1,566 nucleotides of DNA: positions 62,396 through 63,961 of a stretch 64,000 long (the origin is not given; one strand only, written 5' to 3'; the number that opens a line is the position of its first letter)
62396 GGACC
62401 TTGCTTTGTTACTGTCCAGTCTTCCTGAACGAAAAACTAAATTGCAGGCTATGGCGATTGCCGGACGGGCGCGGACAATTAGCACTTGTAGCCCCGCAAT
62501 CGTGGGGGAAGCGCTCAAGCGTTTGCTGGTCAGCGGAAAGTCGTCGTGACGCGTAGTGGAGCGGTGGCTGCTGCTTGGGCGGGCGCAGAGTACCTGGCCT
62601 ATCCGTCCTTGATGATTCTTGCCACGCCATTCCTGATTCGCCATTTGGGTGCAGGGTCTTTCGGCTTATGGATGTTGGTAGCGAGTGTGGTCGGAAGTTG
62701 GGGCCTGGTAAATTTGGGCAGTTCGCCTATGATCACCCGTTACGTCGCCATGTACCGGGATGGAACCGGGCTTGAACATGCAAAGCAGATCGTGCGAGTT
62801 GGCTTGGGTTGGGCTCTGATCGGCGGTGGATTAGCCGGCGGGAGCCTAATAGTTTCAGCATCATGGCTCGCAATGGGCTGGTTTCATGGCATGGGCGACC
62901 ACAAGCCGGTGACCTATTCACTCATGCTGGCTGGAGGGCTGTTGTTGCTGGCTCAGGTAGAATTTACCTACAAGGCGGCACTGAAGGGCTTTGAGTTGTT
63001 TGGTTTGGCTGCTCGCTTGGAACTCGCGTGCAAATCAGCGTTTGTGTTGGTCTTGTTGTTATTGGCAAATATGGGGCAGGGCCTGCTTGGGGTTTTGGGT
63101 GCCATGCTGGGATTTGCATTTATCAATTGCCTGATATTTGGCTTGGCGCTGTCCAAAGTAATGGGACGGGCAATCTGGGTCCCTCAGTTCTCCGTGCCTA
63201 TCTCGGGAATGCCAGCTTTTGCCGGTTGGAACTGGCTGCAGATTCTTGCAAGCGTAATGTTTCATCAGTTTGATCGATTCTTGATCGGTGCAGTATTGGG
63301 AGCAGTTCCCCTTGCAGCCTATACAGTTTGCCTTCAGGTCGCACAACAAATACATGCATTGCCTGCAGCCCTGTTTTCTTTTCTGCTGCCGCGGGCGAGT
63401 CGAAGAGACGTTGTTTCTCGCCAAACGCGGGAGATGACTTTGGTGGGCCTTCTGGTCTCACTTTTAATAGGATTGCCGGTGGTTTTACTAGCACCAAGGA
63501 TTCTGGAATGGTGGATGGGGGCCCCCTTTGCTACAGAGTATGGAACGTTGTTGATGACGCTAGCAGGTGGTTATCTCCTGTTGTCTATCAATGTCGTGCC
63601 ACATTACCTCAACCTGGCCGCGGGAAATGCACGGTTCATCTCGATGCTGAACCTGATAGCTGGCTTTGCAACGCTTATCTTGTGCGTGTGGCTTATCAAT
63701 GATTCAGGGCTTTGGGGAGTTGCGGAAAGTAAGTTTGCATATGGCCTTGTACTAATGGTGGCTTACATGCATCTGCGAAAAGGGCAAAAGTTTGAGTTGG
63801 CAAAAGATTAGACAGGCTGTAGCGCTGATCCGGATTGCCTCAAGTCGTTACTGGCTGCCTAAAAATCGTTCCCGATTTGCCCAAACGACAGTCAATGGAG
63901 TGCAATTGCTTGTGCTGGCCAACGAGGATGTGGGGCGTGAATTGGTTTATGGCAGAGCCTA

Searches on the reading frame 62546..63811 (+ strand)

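Call 84: search_protein_families(library=pfam, proteins=[window:62546-63811:+], max_evalue=0.001)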
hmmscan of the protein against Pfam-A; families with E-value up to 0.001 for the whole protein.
window:62546-63811:+ (421 aa): 1 family
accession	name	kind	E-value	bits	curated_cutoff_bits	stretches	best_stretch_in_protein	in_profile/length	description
PF13440.11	Polysacc_synt_3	-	3.7e-06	26.8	23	1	155-314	114-270/293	Polysaccharide biosynthesis protein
